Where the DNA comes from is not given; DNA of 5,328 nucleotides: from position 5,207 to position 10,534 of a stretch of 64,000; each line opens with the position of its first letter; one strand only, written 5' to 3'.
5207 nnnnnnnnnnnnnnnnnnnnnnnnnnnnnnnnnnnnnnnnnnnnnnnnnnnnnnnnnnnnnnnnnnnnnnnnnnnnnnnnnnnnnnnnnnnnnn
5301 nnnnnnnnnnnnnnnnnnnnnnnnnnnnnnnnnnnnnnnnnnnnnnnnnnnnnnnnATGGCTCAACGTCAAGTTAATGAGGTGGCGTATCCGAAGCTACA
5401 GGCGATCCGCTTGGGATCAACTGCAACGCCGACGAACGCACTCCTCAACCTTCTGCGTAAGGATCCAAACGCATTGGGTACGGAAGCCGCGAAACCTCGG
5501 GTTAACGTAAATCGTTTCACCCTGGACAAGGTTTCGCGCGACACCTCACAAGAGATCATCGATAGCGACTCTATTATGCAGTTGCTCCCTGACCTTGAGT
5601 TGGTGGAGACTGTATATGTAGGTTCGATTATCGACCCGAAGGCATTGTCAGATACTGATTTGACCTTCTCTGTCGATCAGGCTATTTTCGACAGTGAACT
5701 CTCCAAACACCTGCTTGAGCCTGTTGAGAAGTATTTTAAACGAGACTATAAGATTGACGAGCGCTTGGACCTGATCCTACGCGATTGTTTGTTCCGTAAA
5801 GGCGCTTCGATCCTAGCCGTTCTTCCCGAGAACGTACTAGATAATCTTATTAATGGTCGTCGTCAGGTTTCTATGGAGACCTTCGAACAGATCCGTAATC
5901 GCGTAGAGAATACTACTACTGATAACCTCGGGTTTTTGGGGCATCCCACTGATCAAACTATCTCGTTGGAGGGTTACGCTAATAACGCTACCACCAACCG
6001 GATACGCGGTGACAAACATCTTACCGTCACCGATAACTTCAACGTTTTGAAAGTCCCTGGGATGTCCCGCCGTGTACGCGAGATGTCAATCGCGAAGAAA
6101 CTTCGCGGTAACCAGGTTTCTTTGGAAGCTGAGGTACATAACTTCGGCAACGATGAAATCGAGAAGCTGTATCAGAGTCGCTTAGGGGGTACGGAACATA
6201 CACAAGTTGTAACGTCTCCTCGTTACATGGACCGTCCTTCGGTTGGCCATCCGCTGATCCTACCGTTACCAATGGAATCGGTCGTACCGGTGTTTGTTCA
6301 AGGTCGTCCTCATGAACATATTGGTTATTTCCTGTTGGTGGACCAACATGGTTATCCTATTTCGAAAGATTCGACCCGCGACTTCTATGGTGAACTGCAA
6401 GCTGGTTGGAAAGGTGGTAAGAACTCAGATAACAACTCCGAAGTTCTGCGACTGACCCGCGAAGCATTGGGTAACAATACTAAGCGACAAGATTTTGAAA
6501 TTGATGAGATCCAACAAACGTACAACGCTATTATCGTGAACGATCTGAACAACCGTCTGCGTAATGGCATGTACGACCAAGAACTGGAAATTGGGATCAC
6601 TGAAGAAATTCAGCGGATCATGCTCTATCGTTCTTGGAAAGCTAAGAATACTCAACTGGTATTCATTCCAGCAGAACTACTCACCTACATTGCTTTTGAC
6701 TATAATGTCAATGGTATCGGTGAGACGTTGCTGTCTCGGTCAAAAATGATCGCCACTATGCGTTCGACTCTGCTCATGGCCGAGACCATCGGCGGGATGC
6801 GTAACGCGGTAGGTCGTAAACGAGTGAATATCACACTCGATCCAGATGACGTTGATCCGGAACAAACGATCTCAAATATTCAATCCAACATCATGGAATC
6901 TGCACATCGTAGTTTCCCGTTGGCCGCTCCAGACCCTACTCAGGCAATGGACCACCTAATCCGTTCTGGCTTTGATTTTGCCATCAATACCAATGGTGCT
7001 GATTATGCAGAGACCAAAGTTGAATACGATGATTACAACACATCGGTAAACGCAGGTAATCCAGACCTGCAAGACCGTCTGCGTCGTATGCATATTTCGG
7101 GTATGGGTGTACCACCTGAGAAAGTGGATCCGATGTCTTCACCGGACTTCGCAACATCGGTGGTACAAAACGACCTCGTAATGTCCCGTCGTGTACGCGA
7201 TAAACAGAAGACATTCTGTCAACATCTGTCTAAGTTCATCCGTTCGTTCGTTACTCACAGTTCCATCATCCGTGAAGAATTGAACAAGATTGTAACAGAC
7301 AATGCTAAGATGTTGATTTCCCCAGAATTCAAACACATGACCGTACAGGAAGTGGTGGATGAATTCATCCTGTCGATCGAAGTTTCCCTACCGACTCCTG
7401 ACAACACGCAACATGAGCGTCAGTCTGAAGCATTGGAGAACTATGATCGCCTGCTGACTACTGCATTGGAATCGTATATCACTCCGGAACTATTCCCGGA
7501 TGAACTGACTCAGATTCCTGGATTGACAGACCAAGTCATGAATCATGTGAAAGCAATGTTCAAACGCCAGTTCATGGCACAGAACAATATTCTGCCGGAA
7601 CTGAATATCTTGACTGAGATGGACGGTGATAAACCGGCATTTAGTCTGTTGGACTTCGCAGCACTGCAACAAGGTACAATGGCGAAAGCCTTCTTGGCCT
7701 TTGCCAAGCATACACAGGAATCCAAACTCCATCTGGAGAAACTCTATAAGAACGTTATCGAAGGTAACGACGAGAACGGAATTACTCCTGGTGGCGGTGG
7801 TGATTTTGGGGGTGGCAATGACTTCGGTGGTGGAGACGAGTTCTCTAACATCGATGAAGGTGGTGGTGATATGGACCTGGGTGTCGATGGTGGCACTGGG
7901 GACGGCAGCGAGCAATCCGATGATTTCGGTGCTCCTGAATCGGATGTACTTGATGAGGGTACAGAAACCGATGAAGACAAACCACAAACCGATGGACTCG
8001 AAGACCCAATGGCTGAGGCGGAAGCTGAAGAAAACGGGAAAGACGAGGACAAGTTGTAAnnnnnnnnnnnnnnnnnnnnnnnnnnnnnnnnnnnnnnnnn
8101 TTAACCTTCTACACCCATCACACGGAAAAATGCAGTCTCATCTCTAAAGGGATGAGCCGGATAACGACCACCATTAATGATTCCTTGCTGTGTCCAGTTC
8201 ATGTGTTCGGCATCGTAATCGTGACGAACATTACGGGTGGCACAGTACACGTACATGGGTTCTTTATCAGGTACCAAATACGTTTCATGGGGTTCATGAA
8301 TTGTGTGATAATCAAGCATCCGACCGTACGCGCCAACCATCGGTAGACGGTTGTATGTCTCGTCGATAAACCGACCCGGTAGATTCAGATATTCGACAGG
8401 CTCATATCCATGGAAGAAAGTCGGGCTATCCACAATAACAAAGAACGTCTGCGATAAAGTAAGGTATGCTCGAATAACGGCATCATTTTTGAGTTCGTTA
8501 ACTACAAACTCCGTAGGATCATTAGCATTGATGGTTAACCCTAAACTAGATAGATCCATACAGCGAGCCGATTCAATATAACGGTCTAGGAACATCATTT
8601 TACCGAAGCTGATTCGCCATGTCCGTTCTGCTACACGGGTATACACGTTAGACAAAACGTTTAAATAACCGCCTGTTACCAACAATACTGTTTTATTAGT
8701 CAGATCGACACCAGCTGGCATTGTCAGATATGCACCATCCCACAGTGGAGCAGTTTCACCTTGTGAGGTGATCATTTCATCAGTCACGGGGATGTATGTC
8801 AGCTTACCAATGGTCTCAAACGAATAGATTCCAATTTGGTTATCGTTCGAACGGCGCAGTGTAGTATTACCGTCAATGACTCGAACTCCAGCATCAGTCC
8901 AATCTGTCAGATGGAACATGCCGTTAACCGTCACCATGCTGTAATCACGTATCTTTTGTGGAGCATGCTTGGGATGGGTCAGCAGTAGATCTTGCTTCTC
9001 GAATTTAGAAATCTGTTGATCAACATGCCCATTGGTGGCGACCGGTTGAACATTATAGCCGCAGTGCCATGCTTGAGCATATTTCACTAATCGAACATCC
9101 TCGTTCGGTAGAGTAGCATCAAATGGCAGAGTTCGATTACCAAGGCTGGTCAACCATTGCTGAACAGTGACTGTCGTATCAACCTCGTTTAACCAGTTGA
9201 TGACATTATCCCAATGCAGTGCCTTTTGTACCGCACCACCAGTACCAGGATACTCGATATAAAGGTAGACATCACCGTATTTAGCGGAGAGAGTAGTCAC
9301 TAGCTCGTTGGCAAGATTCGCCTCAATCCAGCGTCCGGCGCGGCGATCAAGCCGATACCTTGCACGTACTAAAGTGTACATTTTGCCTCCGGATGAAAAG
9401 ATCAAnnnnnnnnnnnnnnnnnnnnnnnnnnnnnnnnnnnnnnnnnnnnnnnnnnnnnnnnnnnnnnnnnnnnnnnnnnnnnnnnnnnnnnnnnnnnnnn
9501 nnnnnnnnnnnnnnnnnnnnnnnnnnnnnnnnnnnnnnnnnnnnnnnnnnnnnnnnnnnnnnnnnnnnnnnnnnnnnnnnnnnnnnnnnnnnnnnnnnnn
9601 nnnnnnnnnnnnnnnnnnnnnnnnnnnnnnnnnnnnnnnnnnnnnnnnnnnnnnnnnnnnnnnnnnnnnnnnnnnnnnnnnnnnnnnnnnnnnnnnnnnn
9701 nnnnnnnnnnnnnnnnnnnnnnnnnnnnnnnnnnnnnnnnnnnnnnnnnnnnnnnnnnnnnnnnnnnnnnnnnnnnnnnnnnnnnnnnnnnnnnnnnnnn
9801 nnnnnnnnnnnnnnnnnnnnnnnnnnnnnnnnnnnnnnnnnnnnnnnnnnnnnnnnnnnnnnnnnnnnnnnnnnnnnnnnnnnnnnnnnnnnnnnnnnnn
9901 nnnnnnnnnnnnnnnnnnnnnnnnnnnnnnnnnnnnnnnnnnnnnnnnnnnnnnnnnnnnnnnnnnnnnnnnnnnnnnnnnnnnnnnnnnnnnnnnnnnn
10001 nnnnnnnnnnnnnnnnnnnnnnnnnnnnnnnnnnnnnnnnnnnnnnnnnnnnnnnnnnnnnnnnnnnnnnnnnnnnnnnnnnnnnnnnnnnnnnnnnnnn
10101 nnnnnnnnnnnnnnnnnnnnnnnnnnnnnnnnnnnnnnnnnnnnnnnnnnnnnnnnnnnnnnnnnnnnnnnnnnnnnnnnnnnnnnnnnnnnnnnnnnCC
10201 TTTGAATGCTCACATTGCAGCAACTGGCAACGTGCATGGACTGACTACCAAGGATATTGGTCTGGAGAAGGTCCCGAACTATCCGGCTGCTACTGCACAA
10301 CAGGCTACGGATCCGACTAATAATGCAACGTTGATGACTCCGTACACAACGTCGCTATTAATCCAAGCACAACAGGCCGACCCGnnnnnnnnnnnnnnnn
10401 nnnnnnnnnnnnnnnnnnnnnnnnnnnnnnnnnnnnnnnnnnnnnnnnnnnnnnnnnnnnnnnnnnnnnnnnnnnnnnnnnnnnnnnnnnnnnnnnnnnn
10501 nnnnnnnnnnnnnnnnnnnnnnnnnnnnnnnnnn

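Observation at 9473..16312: Tandem array of four or five paralogous tail-fibre genes with a shared N-terminal anchor and NPH repeats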

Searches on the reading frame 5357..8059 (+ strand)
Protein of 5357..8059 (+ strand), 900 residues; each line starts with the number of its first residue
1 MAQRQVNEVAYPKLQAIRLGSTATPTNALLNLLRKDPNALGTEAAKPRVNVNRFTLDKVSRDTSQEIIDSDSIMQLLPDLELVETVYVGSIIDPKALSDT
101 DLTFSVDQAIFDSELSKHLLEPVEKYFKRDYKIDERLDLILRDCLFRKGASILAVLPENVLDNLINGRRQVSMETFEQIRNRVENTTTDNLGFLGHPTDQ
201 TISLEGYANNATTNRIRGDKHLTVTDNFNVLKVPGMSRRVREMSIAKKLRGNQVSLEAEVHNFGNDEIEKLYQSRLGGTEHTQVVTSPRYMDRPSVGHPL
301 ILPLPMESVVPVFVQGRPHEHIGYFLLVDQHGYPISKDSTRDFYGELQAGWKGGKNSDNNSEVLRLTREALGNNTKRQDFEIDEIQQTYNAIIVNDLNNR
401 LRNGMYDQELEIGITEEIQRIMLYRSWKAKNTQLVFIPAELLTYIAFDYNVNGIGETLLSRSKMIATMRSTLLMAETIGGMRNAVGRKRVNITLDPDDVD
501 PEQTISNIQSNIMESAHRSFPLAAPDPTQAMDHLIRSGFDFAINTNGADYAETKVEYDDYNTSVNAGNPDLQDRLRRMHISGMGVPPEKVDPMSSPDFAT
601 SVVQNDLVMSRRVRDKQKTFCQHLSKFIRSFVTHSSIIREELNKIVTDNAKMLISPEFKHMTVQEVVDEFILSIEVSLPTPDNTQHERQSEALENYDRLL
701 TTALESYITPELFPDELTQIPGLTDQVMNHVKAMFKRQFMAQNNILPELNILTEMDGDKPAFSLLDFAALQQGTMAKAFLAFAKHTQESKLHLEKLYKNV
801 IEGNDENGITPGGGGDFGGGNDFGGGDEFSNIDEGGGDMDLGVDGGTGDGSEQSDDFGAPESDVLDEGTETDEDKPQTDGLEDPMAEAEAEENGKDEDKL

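Call 4: search_protein_families(library=pfam, proteins=[window:5357-8059:+], max_evalue=0.01)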
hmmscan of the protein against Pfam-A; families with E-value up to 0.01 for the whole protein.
window:5357-8059:+ (900 aa): 0 families

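Call 5: search_protein_families(library=phrogs, proteins=[window:5357-8059:+], max_evalue=0.001)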
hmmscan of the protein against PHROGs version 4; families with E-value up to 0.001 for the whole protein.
window:5357-8059:+ (900 aa): 1 family
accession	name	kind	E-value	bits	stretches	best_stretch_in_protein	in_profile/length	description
phrog_3004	-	head and packaging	4.9e-300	999.2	1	7-898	6-929/931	virion structural protein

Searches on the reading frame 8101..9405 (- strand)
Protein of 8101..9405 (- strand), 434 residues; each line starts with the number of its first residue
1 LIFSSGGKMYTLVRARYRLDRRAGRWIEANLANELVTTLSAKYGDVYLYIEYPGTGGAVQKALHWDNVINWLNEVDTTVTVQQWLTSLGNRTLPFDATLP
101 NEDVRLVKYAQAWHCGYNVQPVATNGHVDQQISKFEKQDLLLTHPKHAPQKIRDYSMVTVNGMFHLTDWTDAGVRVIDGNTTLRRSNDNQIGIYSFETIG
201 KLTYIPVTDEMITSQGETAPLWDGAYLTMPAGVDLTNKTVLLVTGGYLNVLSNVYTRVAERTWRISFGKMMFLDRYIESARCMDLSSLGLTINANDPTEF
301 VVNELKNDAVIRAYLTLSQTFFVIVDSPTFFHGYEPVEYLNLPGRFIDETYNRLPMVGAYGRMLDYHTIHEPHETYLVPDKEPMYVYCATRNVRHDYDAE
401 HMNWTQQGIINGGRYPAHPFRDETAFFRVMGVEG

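Call 4: search_protein_families(library=pfam, proteins=[window:8101-9405:-], max_evalue=0.01)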
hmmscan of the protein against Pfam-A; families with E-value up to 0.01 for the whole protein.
window:8101-9405:- (434 aa): 0 families

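Call 5: search_protein_families(library=phrogs, proteins=[window:8101-9405:-], max_evalue=0.001)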
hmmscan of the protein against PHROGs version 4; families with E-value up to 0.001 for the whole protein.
window:8101-9405:- (434 aa): 1 family
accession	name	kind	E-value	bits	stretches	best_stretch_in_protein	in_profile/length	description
phrog_3337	-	unknown function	1.6e-148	495.9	1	9-433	1-408/411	-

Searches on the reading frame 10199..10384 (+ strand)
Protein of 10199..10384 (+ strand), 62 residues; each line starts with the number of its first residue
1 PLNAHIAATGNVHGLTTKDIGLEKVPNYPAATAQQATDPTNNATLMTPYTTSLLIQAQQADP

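Call 29: search_solved_structures(query=A2, max_evalue=1, show_alignments=4)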
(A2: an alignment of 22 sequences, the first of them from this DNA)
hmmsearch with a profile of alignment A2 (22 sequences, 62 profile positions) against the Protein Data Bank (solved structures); distinct sequences matched with E-value up to 1: 2.
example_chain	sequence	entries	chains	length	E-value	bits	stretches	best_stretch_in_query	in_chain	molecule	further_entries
5nxh_A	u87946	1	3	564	0.21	14.5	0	29-51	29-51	Long-tail fiber proximal subunit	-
9f4b_FG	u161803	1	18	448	0.29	14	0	30-60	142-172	Gp12 short tail fibers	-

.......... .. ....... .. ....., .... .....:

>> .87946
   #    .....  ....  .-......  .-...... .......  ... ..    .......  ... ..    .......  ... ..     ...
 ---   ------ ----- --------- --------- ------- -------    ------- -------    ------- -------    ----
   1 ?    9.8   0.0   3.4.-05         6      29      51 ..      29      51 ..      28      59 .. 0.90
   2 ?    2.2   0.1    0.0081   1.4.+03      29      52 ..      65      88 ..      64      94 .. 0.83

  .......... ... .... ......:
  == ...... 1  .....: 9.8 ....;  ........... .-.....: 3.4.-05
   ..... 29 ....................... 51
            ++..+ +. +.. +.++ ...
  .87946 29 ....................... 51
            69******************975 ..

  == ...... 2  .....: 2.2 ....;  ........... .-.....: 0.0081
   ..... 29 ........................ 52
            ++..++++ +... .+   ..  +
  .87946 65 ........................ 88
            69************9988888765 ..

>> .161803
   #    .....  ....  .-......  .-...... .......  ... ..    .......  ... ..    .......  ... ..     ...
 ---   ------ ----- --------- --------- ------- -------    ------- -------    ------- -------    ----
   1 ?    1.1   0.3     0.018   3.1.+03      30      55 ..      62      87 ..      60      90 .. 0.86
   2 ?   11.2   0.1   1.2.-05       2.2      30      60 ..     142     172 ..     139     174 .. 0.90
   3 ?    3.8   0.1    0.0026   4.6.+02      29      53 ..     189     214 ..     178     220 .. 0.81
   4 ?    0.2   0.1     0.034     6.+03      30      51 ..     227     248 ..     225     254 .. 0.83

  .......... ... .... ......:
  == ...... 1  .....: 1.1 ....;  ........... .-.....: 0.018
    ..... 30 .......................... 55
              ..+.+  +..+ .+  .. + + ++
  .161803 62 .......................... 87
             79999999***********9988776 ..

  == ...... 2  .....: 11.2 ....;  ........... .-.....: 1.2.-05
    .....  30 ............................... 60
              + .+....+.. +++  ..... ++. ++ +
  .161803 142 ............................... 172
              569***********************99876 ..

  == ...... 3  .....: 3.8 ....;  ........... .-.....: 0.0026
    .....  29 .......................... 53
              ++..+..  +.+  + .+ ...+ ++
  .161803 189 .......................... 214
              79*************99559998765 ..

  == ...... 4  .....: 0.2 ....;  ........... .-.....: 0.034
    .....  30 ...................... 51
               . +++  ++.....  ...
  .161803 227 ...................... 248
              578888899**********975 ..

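Call 30: search_protein_families(library=pfam, alignment_id=A2, max_evalue=10)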
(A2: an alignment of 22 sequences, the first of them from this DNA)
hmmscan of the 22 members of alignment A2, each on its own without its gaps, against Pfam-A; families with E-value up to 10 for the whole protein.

A. member 1, seq(62 aa): 0 families

B. families by the number of members that match (of 22 scanned): 1 family
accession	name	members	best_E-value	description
PF03523.18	Macscav_rec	1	0.073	Macrophage scavenger receptor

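Call 80: search_protein_representatives(alignment_id=A7)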
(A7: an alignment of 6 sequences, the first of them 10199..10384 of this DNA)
Query: 6 sequences, 62 profile positions. Proteins with E-value up to 0.001 (for the whole library): 6823; up to 1e-10: 2257; up to 1e-30: 495. The best 150 are listed.
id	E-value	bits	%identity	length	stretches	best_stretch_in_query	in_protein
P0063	1.2e-223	739.1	-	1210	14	3-57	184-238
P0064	1.4e-205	681.3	-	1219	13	4-58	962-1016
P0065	1.9e-174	581.6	-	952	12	3-60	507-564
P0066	1.0e-168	563.2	-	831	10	1-61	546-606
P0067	1.2e-154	518.1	-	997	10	2-58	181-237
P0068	1.5e-146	492.3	-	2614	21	2-27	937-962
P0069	4.4e-144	484.3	-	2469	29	3-29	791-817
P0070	9.7e-143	480.0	-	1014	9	1-60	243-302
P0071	5.6e-142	477.6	-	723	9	2-61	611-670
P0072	1.1e-140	473.4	-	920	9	2-58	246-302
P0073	4.3e-140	471.6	-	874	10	2-58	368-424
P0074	1.3e-139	470.0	-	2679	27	3-56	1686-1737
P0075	4.4e-139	468.3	-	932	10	2-59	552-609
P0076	1.6e-136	460.1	-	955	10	1-55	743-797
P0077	9.7e-136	457.6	-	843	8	1-61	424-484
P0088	9.8e-117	396.7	-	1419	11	2-59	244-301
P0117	1.3e-100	345.1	-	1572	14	2-27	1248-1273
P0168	4.3e-84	292.2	-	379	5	3-61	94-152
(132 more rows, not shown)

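Call 81: search_protein_families(library=pfam, proteins=[P0063, P0064, P0066, P0071, P0088, P0168, P0117], max_evalue=0.001)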
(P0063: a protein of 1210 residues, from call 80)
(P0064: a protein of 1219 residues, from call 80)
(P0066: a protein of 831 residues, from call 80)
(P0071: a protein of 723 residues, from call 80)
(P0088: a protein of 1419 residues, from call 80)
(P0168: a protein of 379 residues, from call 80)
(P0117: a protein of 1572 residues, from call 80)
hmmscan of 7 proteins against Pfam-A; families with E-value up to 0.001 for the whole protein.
P0063 (1210 aa): 0 families

P0064 (1219 aa): 0 families

P0066 (831 aa): 0 families

P0071 (723 aa): 1 family
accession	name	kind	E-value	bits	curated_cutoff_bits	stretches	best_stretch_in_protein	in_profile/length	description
PF09392.15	T3SS_needle_F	-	0.00096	19.7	29.4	0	161-217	1-54/71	Type III secretion needle MxiH, YscF, SsaG, EprI, PscF, EscF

P0088 (1419 aa): 0 families

P0168 (379 aa): 0 families

P0117 (1572 aa): 0 families
